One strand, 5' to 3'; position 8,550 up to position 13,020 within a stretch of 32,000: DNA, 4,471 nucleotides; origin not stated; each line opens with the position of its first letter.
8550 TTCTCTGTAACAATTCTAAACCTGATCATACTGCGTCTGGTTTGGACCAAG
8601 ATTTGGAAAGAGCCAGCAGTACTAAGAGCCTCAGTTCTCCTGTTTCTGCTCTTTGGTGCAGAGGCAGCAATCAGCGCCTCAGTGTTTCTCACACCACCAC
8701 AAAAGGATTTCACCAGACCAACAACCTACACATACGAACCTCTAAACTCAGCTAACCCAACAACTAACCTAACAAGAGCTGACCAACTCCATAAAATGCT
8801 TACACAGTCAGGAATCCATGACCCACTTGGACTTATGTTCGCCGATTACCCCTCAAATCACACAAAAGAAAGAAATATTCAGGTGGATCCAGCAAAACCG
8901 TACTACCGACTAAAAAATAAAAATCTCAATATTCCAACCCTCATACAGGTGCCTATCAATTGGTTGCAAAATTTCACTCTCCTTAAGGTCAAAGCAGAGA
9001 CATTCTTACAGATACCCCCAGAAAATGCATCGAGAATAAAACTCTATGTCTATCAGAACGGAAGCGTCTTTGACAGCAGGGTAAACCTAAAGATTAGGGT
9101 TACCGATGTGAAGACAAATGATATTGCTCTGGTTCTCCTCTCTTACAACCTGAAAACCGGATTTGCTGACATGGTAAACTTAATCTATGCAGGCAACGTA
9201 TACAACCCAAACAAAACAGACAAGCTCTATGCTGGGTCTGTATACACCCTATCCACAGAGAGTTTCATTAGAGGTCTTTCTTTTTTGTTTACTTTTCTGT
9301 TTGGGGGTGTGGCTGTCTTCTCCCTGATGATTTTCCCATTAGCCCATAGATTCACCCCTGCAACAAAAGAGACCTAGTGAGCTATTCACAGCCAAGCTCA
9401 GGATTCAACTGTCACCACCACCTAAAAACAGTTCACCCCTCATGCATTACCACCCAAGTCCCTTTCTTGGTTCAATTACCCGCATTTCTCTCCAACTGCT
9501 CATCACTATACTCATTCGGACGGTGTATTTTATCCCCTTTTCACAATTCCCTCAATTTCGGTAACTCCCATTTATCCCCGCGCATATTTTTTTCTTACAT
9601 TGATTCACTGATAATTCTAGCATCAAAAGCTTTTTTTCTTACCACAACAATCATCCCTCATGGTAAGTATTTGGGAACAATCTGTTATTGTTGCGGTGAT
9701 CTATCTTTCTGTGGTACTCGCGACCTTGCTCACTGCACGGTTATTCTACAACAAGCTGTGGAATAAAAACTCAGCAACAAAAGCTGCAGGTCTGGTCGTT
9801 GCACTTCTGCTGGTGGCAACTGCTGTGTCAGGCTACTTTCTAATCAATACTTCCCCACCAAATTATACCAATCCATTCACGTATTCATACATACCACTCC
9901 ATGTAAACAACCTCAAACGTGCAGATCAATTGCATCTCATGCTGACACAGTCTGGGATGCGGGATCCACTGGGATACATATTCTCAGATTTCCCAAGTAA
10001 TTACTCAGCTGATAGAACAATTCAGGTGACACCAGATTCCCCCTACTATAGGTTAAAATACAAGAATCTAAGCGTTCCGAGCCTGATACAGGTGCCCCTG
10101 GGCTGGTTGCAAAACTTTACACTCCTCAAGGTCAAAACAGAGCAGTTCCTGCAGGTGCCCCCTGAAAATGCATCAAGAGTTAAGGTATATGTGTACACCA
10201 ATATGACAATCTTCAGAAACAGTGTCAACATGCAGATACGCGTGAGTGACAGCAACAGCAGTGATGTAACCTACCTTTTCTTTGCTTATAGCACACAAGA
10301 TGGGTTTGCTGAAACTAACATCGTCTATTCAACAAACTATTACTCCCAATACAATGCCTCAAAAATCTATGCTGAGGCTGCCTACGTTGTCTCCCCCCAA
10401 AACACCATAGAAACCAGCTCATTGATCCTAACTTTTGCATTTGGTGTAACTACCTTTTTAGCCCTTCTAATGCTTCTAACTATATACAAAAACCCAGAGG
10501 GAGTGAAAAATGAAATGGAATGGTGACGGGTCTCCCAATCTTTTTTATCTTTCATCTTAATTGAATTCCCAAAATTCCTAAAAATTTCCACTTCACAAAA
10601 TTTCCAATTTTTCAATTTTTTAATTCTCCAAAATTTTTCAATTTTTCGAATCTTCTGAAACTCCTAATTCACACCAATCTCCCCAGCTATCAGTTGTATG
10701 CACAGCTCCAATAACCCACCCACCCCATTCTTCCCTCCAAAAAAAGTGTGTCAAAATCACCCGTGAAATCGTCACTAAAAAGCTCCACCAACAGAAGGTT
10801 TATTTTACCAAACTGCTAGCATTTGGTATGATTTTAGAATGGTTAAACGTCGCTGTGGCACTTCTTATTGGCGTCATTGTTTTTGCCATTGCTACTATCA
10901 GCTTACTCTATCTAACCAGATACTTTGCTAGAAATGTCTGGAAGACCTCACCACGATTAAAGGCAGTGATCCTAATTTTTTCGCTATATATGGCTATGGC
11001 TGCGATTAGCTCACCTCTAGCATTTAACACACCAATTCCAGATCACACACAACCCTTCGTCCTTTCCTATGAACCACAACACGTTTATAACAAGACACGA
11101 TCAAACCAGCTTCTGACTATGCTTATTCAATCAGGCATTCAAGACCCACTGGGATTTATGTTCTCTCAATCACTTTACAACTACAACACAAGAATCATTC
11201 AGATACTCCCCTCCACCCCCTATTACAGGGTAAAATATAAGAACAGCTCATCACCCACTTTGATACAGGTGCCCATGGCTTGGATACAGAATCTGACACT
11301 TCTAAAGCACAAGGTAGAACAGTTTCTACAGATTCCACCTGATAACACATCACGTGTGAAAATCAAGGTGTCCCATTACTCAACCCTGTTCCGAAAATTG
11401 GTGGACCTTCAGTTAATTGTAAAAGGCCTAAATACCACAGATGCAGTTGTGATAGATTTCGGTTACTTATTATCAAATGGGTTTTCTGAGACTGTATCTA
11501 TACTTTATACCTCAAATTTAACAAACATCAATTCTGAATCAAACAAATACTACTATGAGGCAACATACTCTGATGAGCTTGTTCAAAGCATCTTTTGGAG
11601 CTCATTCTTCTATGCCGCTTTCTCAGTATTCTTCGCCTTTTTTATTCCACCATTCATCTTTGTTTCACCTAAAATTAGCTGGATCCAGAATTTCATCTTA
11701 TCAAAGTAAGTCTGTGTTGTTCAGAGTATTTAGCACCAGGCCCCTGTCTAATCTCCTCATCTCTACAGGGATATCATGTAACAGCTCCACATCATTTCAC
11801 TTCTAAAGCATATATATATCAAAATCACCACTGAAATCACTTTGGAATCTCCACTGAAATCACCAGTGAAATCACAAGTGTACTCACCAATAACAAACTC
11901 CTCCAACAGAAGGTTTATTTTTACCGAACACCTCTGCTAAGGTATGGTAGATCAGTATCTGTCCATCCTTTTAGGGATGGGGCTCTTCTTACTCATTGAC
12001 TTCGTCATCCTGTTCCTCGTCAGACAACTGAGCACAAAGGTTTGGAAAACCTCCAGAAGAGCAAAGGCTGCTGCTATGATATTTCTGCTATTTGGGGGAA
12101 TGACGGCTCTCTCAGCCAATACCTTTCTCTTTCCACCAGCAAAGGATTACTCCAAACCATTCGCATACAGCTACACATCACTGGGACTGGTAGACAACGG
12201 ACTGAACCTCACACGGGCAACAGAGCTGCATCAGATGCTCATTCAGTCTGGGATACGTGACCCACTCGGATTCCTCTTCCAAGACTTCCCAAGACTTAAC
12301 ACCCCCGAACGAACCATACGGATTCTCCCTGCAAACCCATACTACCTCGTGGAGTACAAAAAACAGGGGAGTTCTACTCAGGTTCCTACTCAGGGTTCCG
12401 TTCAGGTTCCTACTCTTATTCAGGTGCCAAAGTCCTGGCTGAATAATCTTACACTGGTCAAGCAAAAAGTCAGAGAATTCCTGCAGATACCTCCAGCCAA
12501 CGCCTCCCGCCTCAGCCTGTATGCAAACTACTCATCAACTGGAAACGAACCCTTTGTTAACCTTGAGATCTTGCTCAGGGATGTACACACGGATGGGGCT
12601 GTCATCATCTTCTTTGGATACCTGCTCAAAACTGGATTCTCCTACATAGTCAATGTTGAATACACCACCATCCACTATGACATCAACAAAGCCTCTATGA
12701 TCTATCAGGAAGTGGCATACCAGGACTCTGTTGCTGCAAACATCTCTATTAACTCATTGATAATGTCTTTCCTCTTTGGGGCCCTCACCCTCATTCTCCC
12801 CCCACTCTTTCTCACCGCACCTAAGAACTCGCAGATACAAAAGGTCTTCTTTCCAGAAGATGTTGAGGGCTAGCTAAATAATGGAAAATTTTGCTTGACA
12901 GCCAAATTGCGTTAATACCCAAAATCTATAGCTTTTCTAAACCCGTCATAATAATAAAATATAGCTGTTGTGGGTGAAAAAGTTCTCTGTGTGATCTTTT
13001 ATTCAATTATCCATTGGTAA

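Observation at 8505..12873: Tandem array of four paralogous, unrecognised 3-TM membrane glycoproteins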

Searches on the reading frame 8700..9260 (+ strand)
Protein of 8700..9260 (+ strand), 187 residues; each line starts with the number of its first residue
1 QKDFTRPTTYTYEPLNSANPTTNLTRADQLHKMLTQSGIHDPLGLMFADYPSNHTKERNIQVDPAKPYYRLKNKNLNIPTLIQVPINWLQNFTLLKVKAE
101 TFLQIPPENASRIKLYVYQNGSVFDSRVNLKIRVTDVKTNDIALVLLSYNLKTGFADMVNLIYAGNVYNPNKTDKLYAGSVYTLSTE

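Call 39: search_solved_structures(query=A4, max_evalue=10)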
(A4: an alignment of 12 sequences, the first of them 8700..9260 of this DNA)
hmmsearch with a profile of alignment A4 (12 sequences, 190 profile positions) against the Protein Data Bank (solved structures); distinct sequences matched with E-value up to 10: 0.

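Call 43: predict_structure(alignment_id=A4)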
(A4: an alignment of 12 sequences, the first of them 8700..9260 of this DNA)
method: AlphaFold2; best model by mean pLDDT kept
length: 187 residues; sequences in the alignment: 12
mean_pLDDT: 90.3   pTM: 0.87
mean pLDDT of the five models: 90.3, 90.1, 89.8, 89.5, 88.7
residues with pLDDT >= 90: 144; 70-90: 27; 50-70: 16; < 50: 0
segments of 3 or more residues with pLDDT < 50: none
pLDDT, mean of each block of 10 residues (from residue 1): 87 74 90 96 92 91 95 92 96 97 97 95 82 95 96 93 85 80 81
secondary structure, 60 per line:
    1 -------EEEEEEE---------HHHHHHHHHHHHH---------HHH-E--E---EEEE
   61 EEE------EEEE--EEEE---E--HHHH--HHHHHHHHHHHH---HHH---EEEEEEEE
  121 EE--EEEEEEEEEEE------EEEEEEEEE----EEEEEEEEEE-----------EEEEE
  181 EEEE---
elements in order: E8-14 H24-36 E57-63 E70-73 E76-79 H86-89 H92-103 E113-122 E125-135 E142-150 E155-164 E176-184

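Call 51: fold_search(model_id=the predicted structure, library=pdb)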
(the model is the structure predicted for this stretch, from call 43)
No match with E <= 0.001 here; weaker rows may still be real.
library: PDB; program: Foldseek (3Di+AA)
matches with E <= 10: 500; with E <= 0.001: 0
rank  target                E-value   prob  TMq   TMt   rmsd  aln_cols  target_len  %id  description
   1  4mxt                  3.8e-02  0.87  0.33  0.33   9.3       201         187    7  Crystal structure of an Outer-membrane lipoprotein carrier protein (BACUNI_04723) from Bacteroides uniformis ATCC 8492 a (released 2013-10-16)
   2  6mov                  3.8e-02  0.47  0.24  0.30  11.9       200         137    6  Crystal Structure of the All-trans Retinal bound R111K:Y134F:T54V:R132Q:P39Y:R59Y:L121Q Human Cellular Retinoic Acid Bin (released 2019-01-09)
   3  9tpm                  3.8e-02  0.14  0.19  0.16  16.9       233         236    9  Structure of LolB from Porphyromonas gingivalis (released 2026-02-18)
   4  3fa9_A                4.0e-02  0.47  0.26  0.32  12.0       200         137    6  Crystal structure of the apo R132K:Y134F:R111L:L121D mutant of cellular retinoic acid-binding protein II at 1.94 angst (released 2009-10-27)
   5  3i17_A                4.0e-02  0.44  0.26  0.32  12.0       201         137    5  Crystal structure of the apo R132K:L121E mutant of cellular retinoic acid-binding protein II at 1.68 angstrom resoluti (released 2009-07-28)
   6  7ui9_t                4.0e-02  0.11  0.14  0.13  16.4       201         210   11  Core Mediator-PICearly (Copy A) (released 2023-02-15)
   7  2frs_B                4.5e-02  0.63  0.30  0.37  10.8       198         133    7  Crystal structure of the f15w mutant of apo-cellular retinoic acid binding protein type ii at 1.51 angstroms resolutio (released 2006-09-19)
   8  3fa7_A                4.5e-02  0.47  0.26  0.32  12.0       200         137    6  Crystal structure of the apo R132K:R111L:L121E:R59E mutant of cellular retinoic acid-binding protein II at 1.90 angstr (released 2009-10-27)
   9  6moq                  4.7e-02  0.41  0.25  0.31  11.7       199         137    6  Crystal Structure of the All-trans Retinal-Bound R111K:Y134F:T54V:R132Q:P39Y:R59Y:L121W Mutant of Human Cellular Retinoi (released 2019-01-09)
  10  6ntr_B                5.3e-02  0.41  0.23  0.19  14.2       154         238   12  Crystal Structure of Beta-barrel-like Protein of Domain of Unknown Function DUF1849 from Brucella abortus (released 2019-02-13)
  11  7a9y_BBB              5.3e-02  0.51  0.27  0.33  11.2       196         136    8  Structural comparison of cellular retinoic acid binding protein I and II in the presence and absence of natural and  (released 2021-02-17)
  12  8y74_D                5.3e-02  0.10  0.15  0.12  20.4       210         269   13  Crystal structure of 9-mer peptide from H9N2 avian influenza virus in complex with BF2*0201 (released 2024-07-10)
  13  3f8a                  5.6e-02  0.28  0.21  0.26  14.7       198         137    8  Crystal Structure of the R132K:R111L:L121E:R59W Mutant of Cellular Retinoic Acid-Binding Protein Type II Complexed with  (released 2009-11-10)
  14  6in9_B                5.6e-02  0.66  0.31  0.23  15.2       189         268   12  Crystal structure of MucB in complex with MucA(peri) (released 2019-07-24)
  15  7a9z_AAA              5.6e-02  0.41  0.28  0.34   8.5       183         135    8  Structural comparison of cellular retinoic acid binding protein I and II in the presence and absence of natural and  (released 2021-02-17)
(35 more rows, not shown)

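Call 78: fold_search(model_id=the predicted structure, library=viral)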
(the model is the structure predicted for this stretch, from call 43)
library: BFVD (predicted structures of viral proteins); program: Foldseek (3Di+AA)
matches with E <= 10: 500; with E <= 0.001: 0
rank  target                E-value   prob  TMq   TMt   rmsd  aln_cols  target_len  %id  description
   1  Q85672                1.7e-02  0.25  0.20  0.06  10.4       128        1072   12  Uncharacterized protein S3bis [Diadromus pulchellus idnoreovirus 1]
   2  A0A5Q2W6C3            2.3e-02  0.13  0.14  0.04  18.4       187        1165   14  (no name in the UniProt tables at hand)
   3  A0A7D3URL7            2.4e-02  0.72  0.24  0.34   9.3       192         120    9  Uncharacterized protein [Fadolivirus FV1/VV64]
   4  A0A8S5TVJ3            2.7e-02  0.18  0.17  0.08  13.3       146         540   14  Kelch repeat [Siphoviridae sp. ctx254]
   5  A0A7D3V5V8            3.5e-02  0.23  0.24  0.14  22.0       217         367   10  Uncharacterized protein [Fadolivirus FV1/VV64]
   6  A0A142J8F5            6.4e-02  0.41  0.20  0.27   9.7       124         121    8  Non-structural protein NS-S [Kowanyama virus]
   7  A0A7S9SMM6            6.4e-02  0.41  0.25  0.31   8.1       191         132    9  Uncharacterized protein [Escherichia phage PNJ1809-36]
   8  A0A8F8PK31            6.4e-02  0.12  0.19  0.14  17.2       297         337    9  PCNA [Clandestinovirus]
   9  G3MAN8                6.4e-02  0.47  0.24  0.29   9.5       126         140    8  Gp497 [Bacillus phage G]
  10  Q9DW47                6.8e-02  0.25  0.20  0.11  18.2       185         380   10  Pr149 [Rat cytomegalovirus (strain Maastricht)]
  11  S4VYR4                6.8e-02  0.21  0.22  0.20  18.0       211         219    8  Uncharacterized protein [Pandoravirus dulcis]
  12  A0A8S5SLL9            7.2e-02  0.25  0.20  0.19  12.2       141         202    9  Uncharacterized protein [Siphoviridae sp. ctrCN24]
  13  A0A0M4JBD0            7.6e-02  0.21  0.23  0.13  17.9       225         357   10  (no name in the UniProt tables at hand)
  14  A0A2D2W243            7.6e-02  0.54  0.24  0.35  15.0       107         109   15  (no name in the UniProt tables at hand)
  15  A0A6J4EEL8            7.6e-02  0.35  0.25  0.18  15.4       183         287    8  Uncharacterized protein [Escherichia phage EK010]
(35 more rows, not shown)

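Call 84: search_protein_families(library=pfam, alignment_id=A4, max_evalue=10)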
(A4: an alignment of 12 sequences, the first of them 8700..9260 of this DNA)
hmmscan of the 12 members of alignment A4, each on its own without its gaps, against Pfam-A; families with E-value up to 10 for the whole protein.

A. member 1, window:8700-9260:+ (187 aa): 0 families

B. families by the number of members that match (of 12 scanned): 8 families
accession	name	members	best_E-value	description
PF10124.15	Mu-like_gpT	2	0.096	Mu-like prophage major head subunit gpT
PF07925.16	RdRP_5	1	0.0038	Reovirus RNA-dependent RNA polymerase lambda 3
PF12371.14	TMEM131_like_N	1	0.0097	Transmembrane protein 131-like N-terminal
PF03304.18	Mlp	1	0.039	Mlp lipoprotein family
PF17761.7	DUF1016_N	1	0.046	DUF1016 N-terminal domain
PF22073.2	Cep192_D4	1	0.08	Cep192 domain 4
PF06613.17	KorB_C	1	0.091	KorB C-terminal beta-barrel domain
PF13482.12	RNase_H_2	1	0.13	RNase_H superfamily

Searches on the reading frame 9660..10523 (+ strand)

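Call 4: search_protein_families(library=pfam, proteins=[window:9660-10523:+], max_evalue=0.1)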
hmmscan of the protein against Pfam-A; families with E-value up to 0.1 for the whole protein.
window:9660-10523:+ (288 aa): 3 families
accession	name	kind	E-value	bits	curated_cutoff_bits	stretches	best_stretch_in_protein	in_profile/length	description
PF06197.19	DUF998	-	0.01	16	30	1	16-66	45-95/184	Protein of unknown function (DUF998)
PF01292.26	Ni_hydr_CYTB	-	0.072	13.3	30.1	0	17-92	82-144/179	Prokaryotic cytochrome b561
PF10067.14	DUF2306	-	0.082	13.5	31.6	0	16-71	6-62/147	Predicted membrane protein (DUF2306)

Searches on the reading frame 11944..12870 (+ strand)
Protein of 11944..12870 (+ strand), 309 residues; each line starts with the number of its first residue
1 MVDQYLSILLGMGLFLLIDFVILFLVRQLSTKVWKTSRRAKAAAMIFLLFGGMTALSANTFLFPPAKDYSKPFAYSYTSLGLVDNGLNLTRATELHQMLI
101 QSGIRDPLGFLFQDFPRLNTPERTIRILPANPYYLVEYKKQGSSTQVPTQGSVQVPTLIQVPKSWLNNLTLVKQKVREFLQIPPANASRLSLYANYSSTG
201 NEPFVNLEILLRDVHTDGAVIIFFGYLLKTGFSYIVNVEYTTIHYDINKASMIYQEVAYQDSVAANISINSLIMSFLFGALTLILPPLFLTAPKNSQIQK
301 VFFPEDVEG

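Call 4: search_protein_families(library=pfam, proteins=[window:11944-12870:+], max_evalue=0.1)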
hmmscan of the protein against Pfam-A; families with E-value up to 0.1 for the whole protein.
window:11944-12870:+ (309 aa): 1 family
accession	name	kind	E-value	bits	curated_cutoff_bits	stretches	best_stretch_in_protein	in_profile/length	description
PF20460.3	DUF6713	-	0.058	13.7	27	0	9-74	31-96/117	Family of unknown function (DUF6713)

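Call 62: search_protein_families(library=padloc, proteins=[window:11944-12870:+], max_evalue=0.01)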
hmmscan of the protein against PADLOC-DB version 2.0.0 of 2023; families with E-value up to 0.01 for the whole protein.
window:11944-12870:+ (309 aa): 0 families
